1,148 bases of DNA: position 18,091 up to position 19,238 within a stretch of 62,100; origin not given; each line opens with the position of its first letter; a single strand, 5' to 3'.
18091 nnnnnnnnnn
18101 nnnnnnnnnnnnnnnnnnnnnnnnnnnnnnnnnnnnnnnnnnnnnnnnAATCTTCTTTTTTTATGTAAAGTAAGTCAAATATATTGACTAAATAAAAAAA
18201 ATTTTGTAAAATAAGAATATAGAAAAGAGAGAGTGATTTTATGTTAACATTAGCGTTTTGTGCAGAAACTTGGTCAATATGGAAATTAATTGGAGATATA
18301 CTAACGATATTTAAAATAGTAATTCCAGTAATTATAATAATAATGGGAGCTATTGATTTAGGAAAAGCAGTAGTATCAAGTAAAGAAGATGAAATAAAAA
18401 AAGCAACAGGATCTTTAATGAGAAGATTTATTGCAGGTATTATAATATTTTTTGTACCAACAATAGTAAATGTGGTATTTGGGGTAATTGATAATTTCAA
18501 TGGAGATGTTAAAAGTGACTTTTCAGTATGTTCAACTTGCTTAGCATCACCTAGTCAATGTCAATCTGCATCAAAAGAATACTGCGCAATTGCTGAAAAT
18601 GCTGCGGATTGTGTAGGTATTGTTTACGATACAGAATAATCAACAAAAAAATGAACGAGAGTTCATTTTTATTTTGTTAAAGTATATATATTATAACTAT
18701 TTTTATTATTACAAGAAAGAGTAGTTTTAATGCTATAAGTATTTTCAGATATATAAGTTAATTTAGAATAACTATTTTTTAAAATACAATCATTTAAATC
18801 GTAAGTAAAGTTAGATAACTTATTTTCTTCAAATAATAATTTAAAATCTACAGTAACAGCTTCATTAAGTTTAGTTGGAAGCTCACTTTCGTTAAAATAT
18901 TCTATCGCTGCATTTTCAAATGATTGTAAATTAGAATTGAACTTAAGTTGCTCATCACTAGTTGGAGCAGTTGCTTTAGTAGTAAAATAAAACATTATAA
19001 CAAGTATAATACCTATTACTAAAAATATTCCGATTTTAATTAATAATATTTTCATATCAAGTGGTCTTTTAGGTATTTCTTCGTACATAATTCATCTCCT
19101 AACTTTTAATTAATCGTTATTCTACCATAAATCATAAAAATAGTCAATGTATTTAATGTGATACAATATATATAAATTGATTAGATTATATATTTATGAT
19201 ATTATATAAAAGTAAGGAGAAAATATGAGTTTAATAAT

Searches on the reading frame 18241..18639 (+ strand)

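Call 47: search_protein_families(library=pfam, proteins=[window:18241-18639:+], max_evalue=0.1)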
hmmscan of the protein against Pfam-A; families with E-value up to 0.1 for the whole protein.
window:18241-18639:+ (132 aa): 4 families
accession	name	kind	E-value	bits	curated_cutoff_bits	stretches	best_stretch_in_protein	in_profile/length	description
PF18895.5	T4SS_pilin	-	4.6e-07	30.3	26.6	1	12-79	4-71/71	Type IV secretion system pilin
PF01534.23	Frizzled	-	0.0057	16.4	22.3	1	24-112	189-279/322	Frizzled/Smoothened family membrane region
PF06195.18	DUF996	-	0.03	15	31.3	1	21-80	32-93/138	Protein of unknown function (DUF996)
PF10327.15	7TM_GPCR_Sri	-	0.039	13.6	23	1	19-107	201-289/303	Serpentine type 7TM GPCR chemoreceptor Sri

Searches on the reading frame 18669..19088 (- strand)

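Call 47: search_protein_families(library=pfam, proteins=[window:18669-19088:-], max_evalue=0.1)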
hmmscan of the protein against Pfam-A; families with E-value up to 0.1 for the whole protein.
window:18669-19088:- (139 aa): 2 families
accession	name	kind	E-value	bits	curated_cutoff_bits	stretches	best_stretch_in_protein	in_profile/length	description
PF01771.23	Viral_alk_exo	-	0.022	13.9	20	1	47-108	253-319/461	Viral alkaline exonuclease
PF17231.7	DUF5305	-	0.078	12.9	29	0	9-59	114-161/217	Family of unknown function (DUF5305)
